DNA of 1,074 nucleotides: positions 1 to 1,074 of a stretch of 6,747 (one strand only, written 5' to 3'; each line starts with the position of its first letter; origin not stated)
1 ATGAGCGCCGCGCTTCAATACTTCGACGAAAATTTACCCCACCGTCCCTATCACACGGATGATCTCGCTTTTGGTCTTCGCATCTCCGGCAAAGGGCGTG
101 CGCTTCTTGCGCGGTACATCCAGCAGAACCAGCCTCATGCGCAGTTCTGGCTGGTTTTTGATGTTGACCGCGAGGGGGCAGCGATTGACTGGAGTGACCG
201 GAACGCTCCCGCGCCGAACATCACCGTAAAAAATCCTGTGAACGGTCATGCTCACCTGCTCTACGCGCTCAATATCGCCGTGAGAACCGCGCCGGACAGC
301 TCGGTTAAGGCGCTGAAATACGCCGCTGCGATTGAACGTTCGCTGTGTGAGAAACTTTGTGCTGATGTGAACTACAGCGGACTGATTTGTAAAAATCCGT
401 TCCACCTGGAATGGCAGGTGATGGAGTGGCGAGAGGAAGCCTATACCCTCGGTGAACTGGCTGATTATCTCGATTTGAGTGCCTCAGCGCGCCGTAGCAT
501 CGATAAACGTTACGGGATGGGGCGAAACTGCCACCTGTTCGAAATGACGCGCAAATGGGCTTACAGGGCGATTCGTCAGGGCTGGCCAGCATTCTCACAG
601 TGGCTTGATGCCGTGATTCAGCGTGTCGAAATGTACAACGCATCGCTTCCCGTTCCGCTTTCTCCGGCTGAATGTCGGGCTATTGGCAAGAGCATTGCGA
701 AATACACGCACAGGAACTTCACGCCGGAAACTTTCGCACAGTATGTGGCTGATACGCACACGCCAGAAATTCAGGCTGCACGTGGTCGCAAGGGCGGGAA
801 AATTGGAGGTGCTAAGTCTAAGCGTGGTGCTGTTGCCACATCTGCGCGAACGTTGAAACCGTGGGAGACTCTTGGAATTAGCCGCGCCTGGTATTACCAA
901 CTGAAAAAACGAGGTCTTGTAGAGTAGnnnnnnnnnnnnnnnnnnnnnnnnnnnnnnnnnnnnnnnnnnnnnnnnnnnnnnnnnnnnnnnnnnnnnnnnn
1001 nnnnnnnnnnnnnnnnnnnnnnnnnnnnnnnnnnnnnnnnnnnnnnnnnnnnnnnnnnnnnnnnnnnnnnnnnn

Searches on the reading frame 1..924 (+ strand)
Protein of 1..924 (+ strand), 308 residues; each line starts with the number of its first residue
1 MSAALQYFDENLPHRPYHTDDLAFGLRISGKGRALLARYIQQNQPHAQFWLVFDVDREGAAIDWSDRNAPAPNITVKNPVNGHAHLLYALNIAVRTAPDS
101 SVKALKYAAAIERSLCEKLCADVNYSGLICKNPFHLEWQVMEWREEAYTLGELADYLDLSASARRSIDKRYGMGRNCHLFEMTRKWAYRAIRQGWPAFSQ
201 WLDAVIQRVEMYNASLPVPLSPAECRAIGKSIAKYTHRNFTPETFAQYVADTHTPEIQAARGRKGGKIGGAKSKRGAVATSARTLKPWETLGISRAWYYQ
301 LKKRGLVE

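Call 33: search_dna_similar(query=window:1-924:+, collection=plasmids, mode=protein, rows=spread, max_rows=60, max_evalue=1e-20)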
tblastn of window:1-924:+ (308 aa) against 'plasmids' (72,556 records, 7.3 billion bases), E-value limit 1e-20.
Records with a match: 2904; places in all: 3046; records where one place covers at least 80% of the query: 974.
Best place of each record, by identity: >=99% 6; 95-99% 722; 90-95% 305; 80-90% 32; 60-80% 140; <60% 1699.
By first word of the organism name: Escherichia 1167; Klebsiella 397; Acinetobacter 325; Neisseria 139; Pseudomonas 131; Aeromonas 119; Salmonella 93; Xanthomonas 83; Enterobacter 67; Shigella 54; and 65 more.
By predicted mobility (MOB-suite, as given by PLSDB): mobilizable 1477; conjugative 977; non-mobilizable 450.
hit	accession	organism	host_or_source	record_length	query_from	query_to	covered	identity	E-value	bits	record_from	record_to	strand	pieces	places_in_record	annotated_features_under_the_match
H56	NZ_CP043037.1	Escherichia coli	Homo sapiens,blood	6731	1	308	100%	100.0%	0e+0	598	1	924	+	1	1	replication initiation protein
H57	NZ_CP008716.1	Escherichia coli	Homo sapiens,Pleural Effusion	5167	1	308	100%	93.5%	0e+0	580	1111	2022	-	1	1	replication initiation protein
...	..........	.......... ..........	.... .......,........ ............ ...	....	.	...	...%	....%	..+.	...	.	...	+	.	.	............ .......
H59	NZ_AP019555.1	Klebsiella pneumoniae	Homo sapiens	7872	1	308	100%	93.2%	0e+0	578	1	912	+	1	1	replication initiation protein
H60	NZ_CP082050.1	Escherichia coli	Homo sapiens,CSF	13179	1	308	100%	93.2%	0e+0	578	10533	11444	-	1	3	replication initiation protein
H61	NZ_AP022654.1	Escherichia coli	Homo sapiens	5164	1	308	100%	92.9%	0e+0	576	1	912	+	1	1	replication initiation protein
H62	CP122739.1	Escherichia coli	Sus scrofa,feces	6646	1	300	97%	88.7%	3e-170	527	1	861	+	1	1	replication initiation protein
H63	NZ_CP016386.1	Salmonella enterica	Homo sapiens,blood culture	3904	1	258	84%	97.3%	3e-178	533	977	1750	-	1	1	replication initiation protein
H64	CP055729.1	Escherichia coli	culture,Pooled pig faecal samples ...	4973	1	258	84%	96.5%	5e-174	530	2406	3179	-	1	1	replication initiation protein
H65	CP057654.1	Escherichia coli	culture,Pooled sheep faecal samples ...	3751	1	258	84%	96.5%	9e-177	527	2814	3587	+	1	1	none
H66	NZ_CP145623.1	Escherichia coli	-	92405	1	254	82%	96.8%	4e-166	518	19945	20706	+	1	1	none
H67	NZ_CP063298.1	Salmonella enterica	Homo sapiens,stool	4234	1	246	80%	92.3%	4e-157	480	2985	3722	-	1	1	replication initiation protein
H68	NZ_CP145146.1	Escherichia coli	Homo sapiens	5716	1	300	97%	74.7%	2e-137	434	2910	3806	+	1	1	replication initiation protein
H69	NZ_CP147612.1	Escherichia coli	-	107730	40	254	70%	97.7%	2e-139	441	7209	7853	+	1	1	none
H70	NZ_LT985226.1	Escherichia coli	-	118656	40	254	70%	97.7%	2e-139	441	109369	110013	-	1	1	none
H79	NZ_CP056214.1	Citrobacter freundii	culture,Wastewater influent sample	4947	4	301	97%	60.1%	2e-107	349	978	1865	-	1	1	replication initiation protein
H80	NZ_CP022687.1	Escherichia coli Nissle 1917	Homo sapiens,cell culture,feces,stool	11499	4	303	97%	58.1%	2e-102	335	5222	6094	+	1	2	replication initiation protein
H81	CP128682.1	Klebsiella pneumoniae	Homo sapiens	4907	2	295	95%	57.8%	6e-106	344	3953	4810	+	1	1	replication initiation protein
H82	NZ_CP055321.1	Klebsiella grimontii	culture,Freshwater sample from upstream ...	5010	2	307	99%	54.9%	1e-104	341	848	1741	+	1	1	replication initiation protein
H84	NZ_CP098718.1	Yersinia ruckeri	Salmo salar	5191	4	258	83%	60.8%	4e-98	323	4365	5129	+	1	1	none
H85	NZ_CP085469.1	Aeromonas caviae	Homo sapiens,bile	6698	3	246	79%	56.1%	4e-82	277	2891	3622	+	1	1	replication initiation protein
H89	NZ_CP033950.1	Klebsiella pneumoniae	Homo sapiens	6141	3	247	80%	53.9%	1e-79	270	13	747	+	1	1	replication initiation protein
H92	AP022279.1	Enterobacter cloacae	-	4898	8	258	81%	44.4%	3e-52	191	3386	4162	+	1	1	hypothetical protein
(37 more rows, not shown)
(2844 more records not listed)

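Call 34: get_annotated_region(hit=H68, flank=3000)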
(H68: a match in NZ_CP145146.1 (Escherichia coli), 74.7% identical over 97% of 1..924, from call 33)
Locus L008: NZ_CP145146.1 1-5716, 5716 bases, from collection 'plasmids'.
description: Escherichia coli strain CAVp367 plasmid pCAVP367-5716, complete sequence
organism: Escherichia coli (NCBI taxid 562)
taxonomy: Bacteria; Pseudomonadota; Gammaproteobacteria; Enterobacterales; Enterobacteriaceae; Escherichia; Escherichia coli
host: -; source: Homo sapiens; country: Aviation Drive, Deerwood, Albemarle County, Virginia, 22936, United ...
typing (MOB-suite, as given by PLSDB): mobilizable; replicon rep_cluster_2141; relaxase MOBQ
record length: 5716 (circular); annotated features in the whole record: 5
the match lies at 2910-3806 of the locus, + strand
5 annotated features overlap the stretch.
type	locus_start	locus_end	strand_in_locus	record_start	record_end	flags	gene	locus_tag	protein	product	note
CDS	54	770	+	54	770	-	-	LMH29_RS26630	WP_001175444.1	hypothetical protein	-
CDS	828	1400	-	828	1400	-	-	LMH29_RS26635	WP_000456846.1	LysE family translocator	-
CDS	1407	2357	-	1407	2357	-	-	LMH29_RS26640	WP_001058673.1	hypothetical protein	-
CDS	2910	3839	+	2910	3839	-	-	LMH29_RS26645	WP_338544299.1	replication initiation protein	-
CDS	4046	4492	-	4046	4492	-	-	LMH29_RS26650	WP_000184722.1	conjugal transfer protein TraD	-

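Call 35: get_annotated_region(hit=H79, flank=3000)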
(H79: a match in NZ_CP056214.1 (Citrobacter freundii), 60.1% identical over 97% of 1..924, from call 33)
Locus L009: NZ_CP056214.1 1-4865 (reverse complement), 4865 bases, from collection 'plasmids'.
description: Citrobacter freundii strain RHBSTW-00985 plasmid pRHBSTW-00985_7, complete sequence
organism: Citrobacter freundii (NCBI taxid 546)
taxonomy: Bacteria; Pseudomonadota; Gammaproteobacteria; Enterobacterales; Enterobacteriaceae; Citrobacter; Citrobacter freundii
host: -; source: culture,Wastewater influent sample; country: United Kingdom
typing (MOB-suite, as given by PLSDB): non-mobilizable
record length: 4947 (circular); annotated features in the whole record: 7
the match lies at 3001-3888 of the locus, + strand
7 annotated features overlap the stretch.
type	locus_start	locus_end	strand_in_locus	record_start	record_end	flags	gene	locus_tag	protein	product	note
CDS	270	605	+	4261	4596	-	mobC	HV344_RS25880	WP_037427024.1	plasmid mobilization relaxosome protein MobC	-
CDS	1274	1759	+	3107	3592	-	-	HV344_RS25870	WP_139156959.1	MbeB family mobilization protein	-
CDS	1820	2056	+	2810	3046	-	-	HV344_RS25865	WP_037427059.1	MbeD family mobilization/exclusion protein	-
CDS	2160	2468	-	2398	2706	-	-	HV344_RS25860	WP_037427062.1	CcdB family protein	-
CDS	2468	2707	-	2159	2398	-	-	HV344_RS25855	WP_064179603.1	type II toxin-antitoxin system CcdA family antitoxin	-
CDS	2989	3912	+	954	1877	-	-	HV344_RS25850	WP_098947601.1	replication initiation protein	-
CDS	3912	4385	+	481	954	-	-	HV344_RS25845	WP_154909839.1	hypothetical protein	-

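Call 36: get_annotated_region(hit=H80, flank=3000)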
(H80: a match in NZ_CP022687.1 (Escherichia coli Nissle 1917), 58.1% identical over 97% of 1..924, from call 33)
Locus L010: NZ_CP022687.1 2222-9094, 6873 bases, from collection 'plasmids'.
description: Escherichia coli Nissle 1917 plasmid pNissle1
organism: Escherichia coli Nissle 1917 (NCBI taxid 316435)
taxonomy: Bacteria; Pseudomonadota; Gammaproteobacteria; Enterobacterales; Enterobacteriaceae; Escherichia; Escherichia coli; Escherichia coli Nissle 1917
host: -; source: Homo sapiens,cell culture,feces,stool; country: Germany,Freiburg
typing (MOB-suite, as given by PLSDB): mobilizable; replicon rep_cluster_2350,rep_cluster_2486; relaxase MOBF,MOBP
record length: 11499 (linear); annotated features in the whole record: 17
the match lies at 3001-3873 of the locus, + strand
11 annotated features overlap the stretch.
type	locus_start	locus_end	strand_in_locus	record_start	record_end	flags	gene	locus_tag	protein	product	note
CDS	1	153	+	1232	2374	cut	-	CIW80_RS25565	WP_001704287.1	Kiwa anti-phage protein KwaB-like domain-containing protein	-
CDS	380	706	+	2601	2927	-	-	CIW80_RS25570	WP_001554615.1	MobC family plasmid mobilization relaxosome protein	-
CDS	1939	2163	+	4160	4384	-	-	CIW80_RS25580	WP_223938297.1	MbeD family mobilization/exclusion protein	-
CDS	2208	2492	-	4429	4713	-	-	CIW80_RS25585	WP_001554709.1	type II toxin-antitoxin system RelE/ParE family toxin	GO:0030541 - plasmid partitioning [Evidence IEA]; GO:0051290 - protein heterotetramerization [Evidence IEA]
CDS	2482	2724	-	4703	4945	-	-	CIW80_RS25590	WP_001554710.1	type II toxin-antitoxin system RelB/DinJ family antitoxin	-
CDS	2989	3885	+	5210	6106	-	-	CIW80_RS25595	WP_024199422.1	replication initiation protein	-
CDS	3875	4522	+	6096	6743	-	kwaA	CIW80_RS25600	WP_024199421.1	anti-phage protein KwaA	-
CDS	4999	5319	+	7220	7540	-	mobA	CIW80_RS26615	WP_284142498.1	plasmid mobilization protein MobA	GO:0006355 - regulation of DNA-templated transcription [Evidence IEA]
CDS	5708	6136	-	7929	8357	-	-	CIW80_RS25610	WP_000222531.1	helix-turn-helix domain-containing protein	-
CDS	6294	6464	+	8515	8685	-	-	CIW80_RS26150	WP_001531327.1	hypothetical protein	-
CDS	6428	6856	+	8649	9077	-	-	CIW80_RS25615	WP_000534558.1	hypothetical protein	-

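Call 37: get_annotated_region(hit=H81, flank=3000)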
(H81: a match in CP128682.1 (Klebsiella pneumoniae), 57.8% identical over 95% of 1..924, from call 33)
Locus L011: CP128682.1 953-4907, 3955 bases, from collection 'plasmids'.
description: Klebsiella pneumoniae strain KPN68 plasmid pKPN68_2, complete sequence
organism: Klebsiella pneumoniae (NCBI taxid 573)
taxonomy: Bacteria; Pseudomonadota; Gammaproteobacteria; Enterobacterales; Enterobacteriaceae; Klebsiella; Klebsiella pneumoniae
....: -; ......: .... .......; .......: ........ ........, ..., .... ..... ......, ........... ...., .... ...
typing (MOB-suite, as given by PLSDB): mobilizable; replicon Col(Ye4449); relaxase MOBP
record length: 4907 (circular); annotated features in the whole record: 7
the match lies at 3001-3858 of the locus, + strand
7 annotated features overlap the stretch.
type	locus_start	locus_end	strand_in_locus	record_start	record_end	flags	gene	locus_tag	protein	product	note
CDS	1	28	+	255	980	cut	-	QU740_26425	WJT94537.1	site-specific DNA-methyltransferase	-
CDS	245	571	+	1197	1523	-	-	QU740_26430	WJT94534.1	MobC family plasmid mobilization relaxosome protein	-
CDS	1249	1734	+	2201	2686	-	-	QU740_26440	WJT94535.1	MbeB family mobilization protein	-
CDS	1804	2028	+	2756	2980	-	-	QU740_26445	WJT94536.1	MbeD family mobilization/exclusion protein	-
CDS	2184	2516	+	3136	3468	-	-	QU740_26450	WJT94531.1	type II toxin-antitoxin system RelE/ParE family toxin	-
CDS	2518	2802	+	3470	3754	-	nadS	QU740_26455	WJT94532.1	NadS family protein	-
CDS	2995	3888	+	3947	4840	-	-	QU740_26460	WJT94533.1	replication initiation protein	-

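Call 38: get_annotated_region(hit=H82, flank=3000)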
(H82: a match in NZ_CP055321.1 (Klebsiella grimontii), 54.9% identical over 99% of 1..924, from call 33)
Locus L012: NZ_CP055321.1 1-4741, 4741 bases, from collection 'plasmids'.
description: Klebsiella grimontii strain RHBSTW-00555 plasmid pRHBSTW-00555_7, complete sequence
organism: Klebsiella grimontii (NCBI taxid 2058152)
taxonomy: Bacteria; Pseudomonadota; Gammaproteobacteria; Enterobacterales; Enterobacteriaceae; Klebsiella; Klebsiella grimontii
host: -; source: culture,Freshwater sample from upstream of wastewater treatment plant; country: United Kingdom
typing (MOB-suite, as given by PLSDB): non-mobilizable
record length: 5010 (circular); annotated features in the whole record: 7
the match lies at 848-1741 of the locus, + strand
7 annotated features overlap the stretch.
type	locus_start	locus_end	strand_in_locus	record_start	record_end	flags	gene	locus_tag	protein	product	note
CDS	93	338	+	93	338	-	-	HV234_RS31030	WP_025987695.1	type II toxin-antitoxin system Phd/YefM family antitoxin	GO:0045927 - positive regulation of growth [Evidence IEA]; GO:0006355 - regulation of DNA-templated transcription ...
CDS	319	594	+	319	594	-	-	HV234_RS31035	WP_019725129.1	Txe/YoeB family addiction module toxin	GO:0008219 - cell death [Evidence IEA]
CDS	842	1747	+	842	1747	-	-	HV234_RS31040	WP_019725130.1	replication initiation protein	-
CDS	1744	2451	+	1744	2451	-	-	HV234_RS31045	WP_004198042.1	hypothetical protein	-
CDS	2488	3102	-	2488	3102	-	-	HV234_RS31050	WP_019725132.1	TIR domain-containing protein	-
CDS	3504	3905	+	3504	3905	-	-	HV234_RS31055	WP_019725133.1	helix-turn-helix domain-containing protein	-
CDS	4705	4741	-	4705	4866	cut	-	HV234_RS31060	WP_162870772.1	hypothetical protein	-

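Call 39: get_annotated_region(hit=H84, flank=3000)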
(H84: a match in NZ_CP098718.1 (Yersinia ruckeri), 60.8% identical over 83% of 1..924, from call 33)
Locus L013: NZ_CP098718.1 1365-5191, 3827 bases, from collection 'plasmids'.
description: Yersinia ruckeri strain NVI-11294 plasmid pYR5, complete sequence
organism: Yersinia ruckeri (NCBI taxid 29486)
taxonomy: Bacteria; Pseudomonadota; Gammaproteobacteria; Enterobacterales; Yersiniaceae; Yersinia; Yersinia ruckeri
host: -; source: Salmo salar; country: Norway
typing (MOB-suite, as given by PLSDB): mobilizable; replicon Col(Ye4449); relaxase MOBP
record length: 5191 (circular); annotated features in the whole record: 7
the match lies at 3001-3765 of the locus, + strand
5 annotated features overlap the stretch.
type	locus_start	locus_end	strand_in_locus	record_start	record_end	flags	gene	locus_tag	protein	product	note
CDS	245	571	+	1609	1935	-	mobC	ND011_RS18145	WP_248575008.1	plasmid mobilization relaxosome protein MobC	-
CDS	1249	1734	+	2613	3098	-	-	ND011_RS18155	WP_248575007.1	MbeB family mobilization protein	-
CDS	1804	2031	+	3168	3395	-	-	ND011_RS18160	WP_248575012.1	MbeD family mobilization/exclusion protein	-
CDS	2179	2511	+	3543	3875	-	-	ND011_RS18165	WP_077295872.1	type II toxin-antitoxin system RelE/ParE family toxin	-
CDS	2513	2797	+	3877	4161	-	nadS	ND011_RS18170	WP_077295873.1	NadS family protein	-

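Call 40: get_annotated_region(hit=H85, flank=3000)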
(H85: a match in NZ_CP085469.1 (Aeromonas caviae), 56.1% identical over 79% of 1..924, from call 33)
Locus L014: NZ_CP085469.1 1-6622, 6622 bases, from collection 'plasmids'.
description: Aeromonas caviae strain 71485 plasmid p71485-1, complete sequence
organism: Aeromonas caviae (NCBI taxid 648)
taxonomy: Bacteria; Pseudomonadota; Gammaproteobacteria; Aeromonadales; Aeromonadaceae; Aeromonas; Aeromonas caviae
host: -; source: Homo sapiens,bile; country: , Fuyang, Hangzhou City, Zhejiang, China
typing (MOB-suite, as given by PLSDB): non-mobilizable; replicon rep_cluster_1195
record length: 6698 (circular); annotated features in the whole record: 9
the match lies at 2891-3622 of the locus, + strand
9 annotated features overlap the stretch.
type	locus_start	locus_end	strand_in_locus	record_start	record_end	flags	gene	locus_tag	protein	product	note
CDS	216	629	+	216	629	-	-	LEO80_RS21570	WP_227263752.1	hypothetical protein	-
CDS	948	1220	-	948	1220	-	-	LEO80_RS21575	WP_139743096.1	hypothetical protein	-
CDS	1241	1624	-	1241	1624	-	-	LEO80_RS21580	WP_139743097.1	hypothetical protein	-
CDS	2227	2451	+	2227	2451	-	-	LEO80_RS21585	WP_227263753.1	DUF6290 family protein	-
CDS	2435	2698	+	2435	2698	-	-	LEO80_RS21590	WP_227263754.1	type II toxin-antitoxin system RelE/ParE family toxin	GO:0030541 - plasmid partitioning [Evidence IEA]; GO:0051290 - protein heterotetramerization [Evidence IEA]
CDS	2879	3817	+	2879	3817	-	-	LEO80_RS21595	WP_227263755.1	replication initiation protein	-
CDS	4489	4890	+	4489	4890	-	mobC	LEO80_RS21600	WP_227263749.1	plasmid mobilization relaxosome protein MobC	-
CDS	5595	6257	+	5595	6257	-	-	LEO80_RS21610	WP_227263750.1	hypothetical protein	-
CDS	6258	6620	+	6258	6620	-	-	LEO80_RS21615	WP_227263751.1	mobilization protein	-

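Call 41: get_annotated_region(hit=H89, flank=3000)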
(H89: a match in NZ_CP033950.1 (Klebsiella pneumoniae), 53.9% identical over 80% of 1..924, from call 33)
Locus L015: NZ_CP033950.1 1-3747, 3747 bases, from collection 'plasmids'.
description: Klebsiella pneumoniae subsp. pneumoniae strain ARLG-3135 plasmid p4, complete sequence
organism: Klebsiella pneumoniae (NCBI taxid 72407)
taxonomy: Bacteria; Pseudomonadota; Gammaproteobacteria; Enterobacterales; Enterobacteriaceae; Klebsiella; Klebsiella pneumoniae
host: -; source: Homo sapiens; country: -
typing (MOB-suite, as given by PLSDB): mobilizable; replicon rep_cluster_1195; relaxase MOBP
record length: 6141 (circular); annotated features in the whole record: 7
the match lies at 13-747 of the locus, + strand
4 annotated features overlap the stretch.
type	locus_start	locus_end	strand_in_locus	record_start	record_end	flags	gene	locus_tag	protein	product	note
CDS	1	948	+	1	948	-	-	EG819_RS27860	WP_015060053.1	replication initiation protein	-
CDS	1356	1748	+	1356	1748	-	-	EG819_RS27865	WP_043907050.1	antitoxin VbhA family protein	-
CDS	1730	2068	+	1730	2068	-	-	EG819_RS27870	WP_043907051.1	MobC family plasmid mobilization relaxosome protein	-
CDS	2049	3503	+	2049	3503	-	-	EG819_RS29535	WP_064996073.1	relaxase/mobilization nuclease domain-containing protein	-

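Call 42: get_annotated_region(hit=H92, flank=3000)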
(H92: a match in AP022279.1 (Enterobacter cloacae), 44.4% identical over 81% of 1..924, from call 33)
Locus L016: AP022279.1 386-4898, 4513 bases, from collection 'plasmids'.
description: Enterobacter cloacae plasmid pWP8-W19-CRE-02_5 DNA, complete genome, strain: WP8-W19-CRE-02
organism: Enterobacter cloacae (NCBI taxid 550)
taxonomy: Bacteria; Pseudomonadota; Gammaproteobacteria; Enterobacterales; Enterobacteriaceae; Enterobacter; Enterobacter cloacae
host: -; source: -; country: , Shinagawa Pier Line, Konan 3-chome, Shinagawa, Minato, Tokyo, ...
typing (MOB-suite, as given by PLSDB): mobilizable; relaxase MOBP
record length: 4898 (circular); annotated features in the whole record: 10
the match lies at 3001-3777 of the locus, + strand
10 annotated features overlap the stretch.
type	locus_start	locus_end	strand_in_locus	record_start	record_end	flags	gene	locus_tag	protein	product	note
CDS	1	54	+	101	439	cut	-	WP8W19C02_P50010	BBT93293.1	hypothetical protein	-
CDS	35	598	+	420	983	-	-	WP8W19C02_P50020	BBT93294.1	hypothetical protein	-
CDS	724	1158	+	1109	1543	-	-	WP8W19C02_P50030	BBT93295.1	hypothetical protein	-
CDS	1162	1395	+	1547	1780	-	-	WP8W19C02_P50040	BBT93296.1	hypothetical protein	-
CDS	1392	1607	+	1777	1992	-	-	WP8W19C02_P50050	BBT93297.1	hypothetical protein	-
CDS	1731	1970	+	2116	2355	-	-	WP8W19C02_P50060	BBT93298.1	hypothetical protein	-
CDS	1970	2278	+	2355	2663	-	-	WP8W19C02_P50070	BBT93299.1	plasmid maintenance protein CcdB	-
CDS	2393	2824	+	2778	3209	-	-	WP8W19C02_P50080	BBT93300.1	hypothetical protein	-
CDS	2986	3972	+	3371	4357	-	-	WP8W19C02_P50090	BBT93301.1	hypothetical protein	-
CDS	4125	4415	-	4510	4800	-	-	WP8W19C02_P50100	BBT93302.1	hypothetical protein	-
